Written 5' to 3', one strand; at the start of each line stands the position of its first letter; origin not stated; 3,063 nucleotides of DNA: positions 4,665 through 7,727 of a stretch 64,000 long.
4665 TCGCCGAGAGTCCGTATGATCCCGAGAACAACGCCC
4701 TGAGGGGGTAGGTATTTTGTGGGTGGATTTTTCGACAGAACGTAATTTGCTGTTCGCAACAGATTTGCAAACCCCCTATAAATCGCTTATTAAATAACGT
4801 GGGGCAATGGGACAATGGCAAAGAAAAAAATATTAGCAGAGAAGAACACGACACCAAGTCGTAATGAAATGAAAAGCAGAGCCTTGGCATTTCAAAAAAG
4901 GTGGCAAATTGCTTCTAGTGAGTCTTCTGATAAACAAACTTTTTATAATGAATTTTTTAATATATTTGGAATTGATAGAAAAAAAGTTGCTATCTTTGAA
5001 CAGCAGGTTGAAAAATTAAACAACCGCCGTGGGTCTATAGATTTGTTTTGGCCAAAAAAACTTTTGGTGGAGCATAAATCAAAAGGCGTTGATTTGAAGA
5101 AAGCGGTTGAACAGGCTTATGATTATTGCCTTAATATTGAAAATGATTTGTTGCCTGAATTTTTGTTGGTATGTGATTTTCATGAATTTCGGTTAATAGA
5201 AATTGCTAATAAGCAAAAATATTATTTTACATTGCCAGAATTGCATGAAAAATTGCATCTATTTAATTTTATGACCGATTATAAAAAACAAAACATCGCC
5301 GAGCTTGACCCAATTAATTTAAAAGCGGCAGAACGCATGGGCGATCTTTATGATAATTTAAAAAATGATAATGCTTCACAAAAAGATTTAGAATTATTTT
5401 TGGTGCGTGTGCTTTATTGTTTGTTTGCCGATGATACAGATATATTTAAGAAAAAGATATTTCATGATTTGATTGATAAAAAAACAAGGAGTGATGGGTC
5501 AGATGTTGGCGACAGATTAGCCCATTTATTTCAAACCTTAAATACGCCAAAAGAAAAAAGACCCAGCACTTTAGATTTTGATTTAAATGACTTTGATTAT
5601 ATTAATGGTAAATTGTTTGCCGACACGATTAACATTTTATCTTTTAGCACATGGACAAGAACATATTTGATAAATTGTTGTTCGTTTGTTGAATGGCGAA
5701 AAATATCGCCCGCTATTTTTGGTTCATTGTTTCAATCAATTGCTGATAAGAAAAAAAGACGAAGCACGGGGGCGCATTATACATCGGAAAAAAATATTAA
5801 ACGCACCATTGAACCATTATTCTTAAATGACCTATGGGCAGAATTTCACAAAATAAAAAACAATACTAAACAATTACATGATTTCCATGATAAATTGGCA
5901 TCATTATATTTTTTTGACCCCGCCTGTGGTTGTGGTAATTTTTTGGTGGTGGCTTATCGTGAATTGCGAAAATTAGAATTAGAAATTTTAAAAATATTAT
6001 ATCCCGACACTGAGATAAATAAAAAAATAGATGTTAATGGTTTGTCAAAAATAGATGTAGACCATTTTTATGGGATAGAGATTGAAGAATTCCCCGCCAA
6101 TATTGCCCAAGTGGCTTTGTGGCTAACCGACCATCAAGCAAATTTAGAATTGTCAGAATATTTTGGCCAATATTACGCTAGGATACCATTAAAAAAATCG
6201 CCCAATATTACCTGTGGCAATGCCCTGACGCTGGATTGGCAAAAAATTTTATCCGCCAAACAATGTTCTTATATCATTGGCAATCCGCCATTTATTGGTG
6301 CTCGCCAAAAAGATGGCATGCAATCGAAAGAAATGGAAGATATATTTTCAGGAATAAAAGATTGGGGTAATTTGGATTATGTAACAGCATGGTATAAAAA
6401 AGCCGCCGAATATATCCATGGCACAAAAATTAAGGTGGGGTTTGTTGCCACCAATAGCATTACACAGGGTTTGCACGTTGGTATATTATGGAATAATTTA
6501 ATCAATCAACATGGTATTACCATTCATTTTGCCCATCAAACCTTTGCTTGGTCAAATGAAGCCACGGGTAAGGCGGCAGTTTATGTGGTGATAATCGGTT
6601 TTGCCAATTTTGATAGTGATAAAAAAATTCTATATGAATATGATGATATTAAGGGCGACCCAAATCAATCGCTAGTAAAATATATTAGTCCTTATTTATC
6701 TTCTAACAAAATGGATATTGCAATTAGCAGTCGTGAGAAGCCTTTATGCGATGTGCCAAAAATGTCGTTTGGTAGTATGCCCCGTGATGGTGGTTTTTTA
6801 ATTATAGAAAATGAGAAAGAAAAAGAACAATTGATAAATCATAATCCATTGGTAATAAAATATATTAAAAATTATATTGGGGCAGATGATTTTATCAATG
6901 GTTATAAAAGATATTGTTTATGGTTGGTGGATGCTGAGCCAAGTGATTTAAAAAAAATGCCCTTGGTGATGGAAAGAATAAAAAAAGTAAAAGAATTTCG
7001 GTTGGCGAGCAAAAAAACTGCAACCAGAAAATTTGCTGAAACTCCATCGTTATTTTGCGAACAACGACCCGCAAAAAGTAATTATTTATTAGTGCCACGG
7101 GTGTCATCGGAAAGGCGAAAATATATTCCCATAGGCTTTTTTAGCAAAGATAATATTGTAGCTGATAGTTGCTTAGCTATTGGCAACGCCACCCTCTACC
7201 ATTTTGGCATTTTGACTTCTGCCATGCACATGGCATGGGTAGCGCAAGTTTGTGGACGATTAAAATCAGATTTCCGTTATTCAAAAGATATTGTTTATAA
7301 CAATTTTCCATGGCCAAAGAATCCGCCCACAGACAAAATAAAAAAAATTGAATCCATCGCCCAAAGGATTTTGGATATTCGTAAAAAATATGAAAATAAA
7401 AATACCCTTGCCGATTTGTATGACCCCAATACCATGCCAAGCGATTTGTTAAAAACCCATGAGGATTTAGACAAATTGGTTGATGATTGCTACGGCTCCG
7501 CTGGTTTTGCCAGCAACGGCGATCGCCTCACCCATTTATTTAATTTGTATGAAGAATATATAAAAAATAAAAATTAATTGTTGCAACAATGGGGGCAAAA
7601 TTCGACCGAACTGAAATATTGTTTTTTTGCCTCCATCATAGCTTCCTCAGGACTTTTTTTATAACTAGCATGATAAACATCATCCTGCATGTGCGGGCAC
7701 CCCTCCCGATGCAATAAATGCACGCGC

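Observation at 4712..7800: AT-rich island carrying an intact MmeI-family Type IIL restriction-modification enzyme, inserted between betaine-catabolism and envelope-biogenesis genes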

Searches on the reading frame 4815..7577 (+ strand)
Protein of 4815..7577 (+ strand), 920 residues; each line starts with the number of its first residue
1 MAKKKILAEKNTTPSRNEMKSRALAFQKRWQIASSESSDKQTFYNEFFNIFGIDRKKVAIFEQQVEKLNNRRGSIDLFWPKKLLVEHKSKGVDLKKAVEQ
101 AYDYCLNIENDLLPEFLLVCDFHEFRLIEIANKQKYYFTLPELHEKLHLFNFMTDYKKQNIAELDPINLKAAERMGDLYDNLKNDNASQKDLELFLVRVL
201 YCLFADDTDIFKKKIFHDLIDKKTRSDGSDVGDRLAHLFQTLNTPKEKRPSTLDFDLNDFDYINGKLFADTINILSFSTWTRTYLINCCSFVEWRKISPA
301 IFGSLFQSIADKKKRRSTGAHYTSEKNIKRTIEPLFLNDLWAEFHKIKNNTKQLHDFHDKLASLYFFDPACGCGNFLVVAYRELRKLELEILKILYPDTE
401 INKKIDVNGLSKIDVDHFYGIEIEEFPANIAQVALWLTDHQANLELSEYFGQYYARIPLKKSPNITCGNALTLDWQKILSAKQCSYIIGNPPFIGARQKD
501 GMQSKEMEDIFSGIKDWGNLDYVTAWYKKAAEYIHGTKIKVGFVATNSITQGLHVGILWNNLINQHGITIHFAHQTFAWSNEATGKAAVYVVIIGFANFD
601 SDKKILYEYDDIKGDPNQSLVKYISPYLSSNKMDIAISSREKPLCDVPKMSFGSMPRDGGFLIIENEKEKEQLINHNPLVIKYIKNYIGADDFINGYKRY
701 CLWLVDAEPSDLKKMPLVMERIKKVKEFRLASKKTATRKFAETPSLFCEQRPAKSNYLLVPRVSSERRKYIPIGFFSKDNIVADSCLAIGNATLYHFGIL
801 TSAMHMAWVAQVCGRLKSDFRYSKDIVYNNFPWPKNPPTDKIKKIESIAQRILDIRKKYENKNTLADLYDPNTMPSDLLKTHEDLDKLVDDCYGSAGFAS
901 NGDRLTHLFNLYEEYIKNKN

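Call 4: search_protein_families(library=pfam, proteins=[window:4815-7577:+])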
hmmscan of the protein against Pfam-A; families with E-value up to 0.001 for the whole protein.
window:4815-7577:+ (920 aa): 7 families
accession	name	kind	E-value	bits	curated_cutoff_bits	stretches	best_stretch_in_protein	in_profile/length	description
PF20473.4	MmeI_Mtase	-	1.3e-93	313.3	27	1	345-607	2-258/259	MmeI, DNA-methyltransferase domain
PF20466.3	MmeI_TRD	-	3.9e-79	265.2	27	1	634-835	4-206/207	MmeI, target recognition domain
PF20464.3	MmeI_N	-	8.4e-34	117.9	27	1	22-184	2-180/181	MmeI, N-terminal domain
PF20467.3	MmeI_C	-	6.4e-27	94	27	1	841-917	5-80/83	MmeI, C-terminal domain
PF20465.4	MmeI_hel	-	8.8e-23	81.3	27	1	191-268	2-75/75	MmeI, helicase spacer domain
PF07669.17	Eco57I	-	2.4e-07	31.4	25.3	1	417-553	2-144/171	Eco57I restriction-modification methylase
PF02384.22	N6_Mtase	-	4.6e-05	23.3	20.4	1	366-545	50-183/311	N-6 DNA Methylase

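Call 5: search_solved_structures(query=window:4815-7574:+, show_alignments=1)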
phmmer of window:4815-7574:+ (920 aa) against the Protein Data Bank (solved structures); distinct sequences matched with E-value up to 0.001: 1.
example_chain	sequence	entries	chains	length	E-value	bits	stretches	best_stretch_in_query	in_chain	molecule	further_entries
5hr4_C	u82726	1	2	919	4.2e-281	938.3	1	15-914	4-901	MmeI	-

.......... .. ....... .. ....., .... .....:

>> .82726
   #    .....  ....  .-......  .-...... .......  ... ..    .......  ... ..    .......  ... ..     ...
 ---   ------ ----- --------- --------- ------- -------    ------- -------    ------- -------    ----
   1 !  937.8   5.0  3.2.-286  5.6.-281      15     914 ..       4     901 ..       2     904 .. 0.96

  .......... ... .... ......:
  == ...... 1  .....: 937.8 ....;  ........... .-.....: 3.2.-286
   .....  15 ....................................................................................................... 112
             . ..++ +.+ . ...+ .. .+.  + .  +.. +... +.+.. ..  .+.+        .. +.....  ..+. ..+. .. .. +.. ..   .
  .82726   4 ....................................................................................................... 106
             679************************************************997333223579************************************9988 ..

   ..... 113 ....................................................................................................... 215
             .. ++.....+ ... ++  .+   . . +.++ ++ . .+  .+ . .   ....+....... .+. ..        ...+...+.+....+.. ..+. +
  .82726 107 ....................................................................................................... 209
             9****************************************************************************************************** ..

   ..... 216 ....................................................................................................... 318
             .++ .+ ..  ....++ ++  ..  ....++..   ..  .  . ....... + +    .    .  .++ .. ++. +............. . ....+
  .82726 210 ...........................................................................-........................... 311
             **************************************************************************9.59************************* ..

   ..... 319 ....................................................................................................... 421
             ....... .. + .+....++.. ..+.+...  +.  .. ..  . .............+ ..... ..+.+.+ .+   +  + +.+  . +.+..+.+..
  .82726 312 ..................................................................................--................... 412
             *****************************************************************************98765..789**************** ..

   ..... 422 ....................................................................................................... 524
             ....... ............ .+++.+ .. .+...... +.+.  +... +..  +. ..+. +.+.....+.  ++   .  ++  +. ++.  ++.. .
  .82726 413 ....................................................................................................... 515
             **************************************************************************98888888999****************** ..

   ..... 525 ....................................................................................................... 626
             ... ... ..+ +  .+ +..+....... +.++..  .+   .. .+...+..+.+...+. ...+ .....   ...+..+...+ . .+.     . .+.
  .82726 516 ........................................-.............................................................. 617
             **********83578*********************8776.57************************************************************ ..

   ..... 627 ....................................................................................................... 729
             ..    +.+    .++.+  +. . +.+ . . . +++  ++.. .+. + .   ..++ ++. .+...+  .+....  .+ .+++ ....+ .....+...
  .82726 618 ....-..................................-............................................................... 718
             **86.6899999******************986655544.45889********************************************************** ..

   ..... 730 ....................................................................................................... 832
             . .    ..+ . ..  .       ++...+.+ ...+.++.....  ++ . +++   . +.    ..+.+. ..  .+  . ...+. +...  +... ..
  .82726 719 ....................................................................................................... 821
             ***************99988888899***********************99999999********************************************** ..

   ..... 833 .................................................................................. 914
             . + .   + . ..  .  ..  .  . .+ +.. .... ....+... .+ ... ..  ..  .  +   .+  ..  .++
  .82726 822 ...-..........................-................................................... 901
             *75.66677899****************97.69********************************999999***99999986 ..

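Call 6: search_protein_families(library=ncbifam, proteins=[window:4815-7574:+])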
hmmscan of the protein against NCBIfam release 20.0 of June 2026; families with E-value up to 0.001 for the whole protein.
window:4815-7574:+ (920 aa): 2 families
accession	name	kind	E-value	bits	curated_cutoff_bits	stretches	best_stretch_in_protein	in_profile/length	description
NF033455.1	BREX_6_MTaseX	exception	8.3e-05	20.3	900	1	352-441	318-402/1319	BREX-6 system adenine-specific DNA-methyltransferase PglX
NF033452.1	BREX_1_MTaseX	exception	0.00039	18.4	500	0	349-441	297-381/1210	BREX-1 system adenine-specific DNA-methyltransferase PglX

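Call 8: find_homologous_proteins(query=window:4815-7574:+, max_evalue=1e-50)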
Query window:4815-7574:+ (920 aa): 8000 proteins with E <= 1e-50 among 8000 candidates; the best 120 are listed.
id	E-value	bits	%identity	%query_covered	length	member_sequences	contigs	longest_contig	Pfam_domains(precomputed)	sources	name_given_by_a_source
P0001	0.0e+0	1763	84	98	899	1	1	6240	PF20465.5,PF02384.23,PF07669.18,PF20466.4,PF20464.4,PF20467.4,PF20473.5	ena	-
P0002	0.0e+0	1505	81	90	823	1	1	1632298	PF20465.5,PF02384.23,PF07669.18,PF20466.4,PF20464.4,PF20473.5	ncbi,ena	-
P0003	0.0e+0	1143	56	98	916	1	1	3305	PF20465.5,PF20466.4,PF20464.4,PF20467.4,PF20473.5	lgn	-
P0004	0.0e+0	1140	56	98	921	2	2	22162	PF20465.5,PF07669.18,PF20466.4,PF20464.4,PF20467.4,PF20473.5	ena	-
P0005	0.0e+0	1138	58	98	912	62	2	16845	PF20465.5,PF07669.18,PF20466.4,PF20464.4,PF20467.4,PF20473.5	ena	-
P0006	0.0e+0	1136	55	98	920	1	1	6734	PF20465.5,PF20466.4,PF20464.4,PF20467.4,PF20473.5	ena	-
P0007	0.0e+0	1120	55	98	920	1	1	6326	PF20465.5,PF20466.4,PF20464.4,PF20467.4,PF20473.5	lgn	-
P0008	0.0e+0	1118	56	98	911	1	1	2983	PF20465.5,PF07669.18,PF20466.4,PF20464.4,PF20467.4,PF20473.5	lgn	-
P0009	0.0e+0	1116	56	98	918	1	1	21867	PF25120.2,PF20465.5,PF07669.18,PF20466.4,PF20464.4,PF20467.4,PF20473.5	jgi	-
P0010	0.0e+0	1114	56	96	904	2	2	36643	PF20465.5,PF07669.18,PF20466.4,PF20464.4,PF20467.4,PF20473.5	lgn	-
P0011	0.0e+0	1114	55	98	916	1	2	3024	PF20465.5,PF20466.4,PF20464.4,PF20467.4,PF20473.5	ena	-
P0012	0.0e+0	1112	55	98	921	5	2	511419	PF20465.5,PF02384.23,PF07669.18,PF20466.4,PF20464.4,PF20467.4,PF20473.5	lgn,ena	-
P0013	0.0e+0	1111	54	98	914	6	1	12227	PF20465.5,PF07669.18,PF20466.4,PF20464.4,PF20467.4,PF20473.5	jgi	-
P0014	0.0e+0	1110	55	98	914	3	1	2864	PF20465.5,PF02384.23,PF20466.4,PF20464.4,PF20467.4,PF20473.5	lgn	-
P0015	0.0e+0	1107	54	98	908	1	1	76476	PF20465.5,PF20466.4,PF20464.4,PF20467.4,PF20473.5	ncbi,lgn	-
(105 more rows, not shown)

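Call 9: find_encoding_contigs(protein=P0002, flank=10000, max_places=4)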
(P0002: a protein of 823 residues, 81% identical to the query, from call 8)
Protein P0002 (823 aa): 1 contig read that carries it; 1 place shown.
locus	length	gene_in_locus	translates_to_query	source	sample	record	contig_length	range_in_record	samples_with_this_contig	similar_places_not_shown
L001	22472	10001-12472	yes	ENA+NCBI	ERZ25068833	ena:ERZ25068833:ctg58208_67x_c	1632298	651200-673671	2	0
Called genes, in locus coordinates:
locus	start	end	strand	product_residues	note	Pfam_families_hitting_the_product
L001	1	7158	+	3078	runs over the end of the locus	PF17756:RET_CLD1 (faint), PF23592:Cadherin_CELSR2_9th (faint), PF25374:Cadherin_FAT4_N (faint), PF00028:Cadherin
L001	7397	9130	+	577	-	PF00890:FAD_binding_2 (faint), PF01266:DAO, PF01494:FAD_binding_3 (faint), PF07992:Pyr_redox_2 (faint), PF16350:FAO_M, PF01571:GCV_T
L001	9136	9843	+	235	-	PF01571:GCV_T, PF08669:GCV_T_C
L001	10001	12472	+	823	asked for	PF20464:MmeI_N, PF20465:MmeI_hel, PF02384:N6_Mtase (weak), PF20473:MmeI_Mtase, PF07669:Eco57I (weak), PF20466:MmeI_TRD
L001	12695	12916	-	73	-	-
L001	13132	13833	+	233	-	PF09976:TPR_21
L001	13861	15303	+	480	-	PF13360:PQQ_2, PF13570:Beta-prop_ACSF4, PF13360:PQQ_2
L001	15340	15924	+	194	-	PF13505:OMP_b-brl (weak)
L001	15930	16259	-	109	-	PF13489:Methyltransf_23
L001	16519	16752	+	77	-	-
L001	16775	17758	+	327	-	PF03547:Mem_trans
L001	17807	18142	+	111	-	PF05258:DciA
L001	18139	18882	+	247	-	PF01746:tRNA_m1G_MT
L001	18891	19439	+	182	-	PF01245:Ribosomal_L19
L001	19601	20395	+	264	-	PF00793:DAHP_synth_1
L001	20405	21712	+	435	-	PF03952:Enolase_N, PF00113:Enolase_C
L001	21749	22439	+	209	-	PF22769:DCD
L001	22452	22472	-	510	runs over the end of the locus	PF06253:MTTB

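Call 10: find_encoding_contigs(protein=P0001, flank=10000, max_places=4)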
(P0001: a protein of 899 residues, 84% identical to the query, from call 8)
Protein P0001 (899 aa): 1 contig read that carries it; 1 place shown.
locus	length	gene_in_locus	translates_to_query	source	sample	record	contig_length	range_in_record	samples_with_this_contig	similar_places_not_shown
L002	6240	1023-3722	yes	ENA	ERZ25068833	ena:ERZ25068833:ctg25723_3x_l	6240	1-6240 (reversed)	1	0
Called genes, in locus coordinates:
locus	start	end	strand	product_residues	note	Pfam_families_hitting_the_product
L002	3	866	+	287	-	?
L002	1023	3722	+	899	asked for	PF20464:MmeI_N, PF20465:MmeI_hel, PF02384:N6_Mtase (weak), PF20473:MmeI_Mtase, PF07669:Eco57I (weak), PF20466:MmeI_TRD, PF20467:MmeI_C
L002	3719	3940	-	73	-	-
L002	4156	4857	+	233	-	PF09976:TPR_21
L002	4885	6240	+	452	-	?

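Call 38: list_cluster_members(proteins=[P0121, window:4815-7574:+, window:4869-7574:+, window:8010-8702:+, window:8733-10172:+, window:2225-4708:+])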
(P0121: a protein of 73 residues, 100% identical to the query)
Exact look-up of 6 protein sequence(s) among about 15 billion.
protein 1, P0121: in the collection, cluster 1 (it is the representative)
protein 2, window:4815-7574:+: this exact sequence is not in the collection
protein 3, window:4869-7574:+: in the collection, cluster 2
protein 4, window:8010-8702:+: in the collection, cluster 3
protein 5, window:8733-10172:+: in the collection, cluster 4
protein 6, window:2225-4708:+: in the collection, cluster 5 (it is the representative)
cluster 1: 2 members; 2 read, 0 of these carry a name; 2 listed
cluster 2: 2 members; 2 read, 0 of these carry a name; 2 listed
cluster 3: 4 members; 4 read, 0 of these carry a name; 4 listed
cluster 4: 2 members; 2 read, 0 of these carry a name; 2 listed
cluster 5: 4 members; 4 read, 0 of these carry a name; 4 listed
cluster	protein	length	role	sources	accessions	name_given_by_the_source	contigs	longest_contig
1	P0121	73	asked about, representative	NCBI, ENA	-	-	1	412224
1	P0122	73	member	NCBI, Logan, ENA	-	-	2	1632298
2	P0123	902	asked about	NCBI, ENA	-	-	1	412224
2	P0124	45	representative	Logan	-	-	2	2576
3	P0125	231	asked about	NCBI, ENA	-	-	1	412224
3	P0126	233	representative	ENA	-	-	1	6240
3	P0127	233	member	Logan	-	-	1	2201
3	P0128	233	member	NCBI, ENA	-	-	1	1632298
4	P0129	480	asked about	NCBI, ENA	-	-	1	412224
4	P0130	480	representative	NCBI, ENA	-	-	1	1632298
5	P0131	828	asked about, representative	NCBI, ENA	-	-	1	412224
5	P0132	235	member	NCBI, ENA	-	-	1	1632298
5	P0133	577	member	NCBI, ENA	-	-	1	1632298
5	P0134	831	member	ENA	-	-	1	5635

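Call 58: search_dna_similar(query=window:4815-7574:+, collection=plasmids, mode=protein, max_rows=60, max_evalue=1e-50)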
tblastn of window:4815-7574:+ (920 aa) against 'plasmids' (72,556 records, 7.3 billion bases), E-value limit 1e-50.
Records with a match: 274; places in all: 283; records where one place covers at least 80% of the query: 238.
Best place of each record, by identity: <60% 274.
By first word of the organism name: Pseudosulfitobacter 34; Ligilactobacillus 18; Rhodococcus 16; Aeromonas 15; Klebsiella 12; Acetobacter 12; Lactiplantibacillus 10; Corynebacterium 9; Staphylococcus 8; Bifidobacterium 6; and 70 more.
By predicted mobility (MOB-suite, as given by PLSDB): non-mobilizable 143; mobilizable 76; conjugative 55.
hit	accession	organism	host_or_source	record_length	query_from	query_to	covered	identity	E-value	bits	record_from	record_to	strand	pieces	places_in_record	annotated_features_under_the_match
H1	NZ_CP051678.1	Spirosoma rhododendri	cell culture,Flower of Rhododendron ...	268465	15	915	98%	49.7%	0e+0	916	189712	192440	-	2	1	none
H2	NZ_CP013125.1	Pseudomonas mendocina S5.2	rhizosphere soil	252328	7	914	99%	47.6%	0e+0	850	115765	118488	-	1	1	DNA methyltransferase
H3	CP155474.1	Fibrella sp. ES10-3-2-2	single cell,soil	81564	5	915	99%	47.0%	0e+0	891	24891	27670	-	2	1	none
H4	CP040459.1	Stutzerimonas degradans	single cell,anaerobic environments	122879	15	912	98%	47.5%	0e+0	863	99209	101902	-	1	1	class I SAM-dependent DNA methyltransferase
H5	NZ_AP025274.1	Pseudomonas alcaligenes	Homo sapiens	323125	15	912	98%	47.3%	0e+0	862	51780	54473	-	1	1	DNA methyltransferase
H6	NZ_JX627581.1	Methylobacterium oryzae CBMB20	-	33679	15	914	98%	46.1%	0e+0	817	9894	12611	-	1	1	DNA methyltransferase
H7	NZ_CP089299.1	Methylobacterium currus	Solanum lycopersicum,single cell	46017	15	914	98%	46.0%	0e+0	814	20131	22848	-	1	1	DNA methyltransferase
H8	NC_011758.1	Methylorubrum extorquens CM4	-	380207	15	914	98%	45.8%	0e+0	812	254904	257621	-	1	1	DNA methyltransferase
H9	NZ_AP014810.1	Methylorubrum populi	-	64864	15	916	98%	45.3%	0e+0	797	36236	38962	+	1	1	DNA methyltransferase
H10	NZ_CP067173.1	Paracoccus aestuarii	cell culture,isolated from tidal flat ...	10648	11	918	99%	44.2%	0e+0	795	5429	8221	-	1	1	DNA methyltransferase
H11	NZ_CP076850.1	Agrobacterium pusense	mixed culture,weathered tuff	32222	15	916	98%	43.8%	0e+0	758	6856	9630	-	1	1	DNA methyltransferase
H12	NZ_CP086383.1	Deinococcus radiophilus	Harpadon nehereus,cell culture,2 Mrad ...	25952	17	916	98%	42.7%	0e+0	747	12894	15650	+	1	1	DNA methyltransferase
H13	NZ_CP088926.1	Rhodanobacter denitrificans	soil,well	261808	15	914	98%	42.6%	0e+0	743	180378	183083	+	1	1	DNA methyltransferase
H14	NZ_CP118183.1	Entomospira culicis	Culex pipiens,cell culture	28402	15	915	98%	42.2%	0e+0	727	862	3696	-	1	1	DNA methyltransferase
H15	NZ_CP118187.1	Entomospira culicis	Culex pipiens,cell culture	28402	15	915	98%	42.2%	0e+0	727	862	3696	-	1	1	DNA methyltransferase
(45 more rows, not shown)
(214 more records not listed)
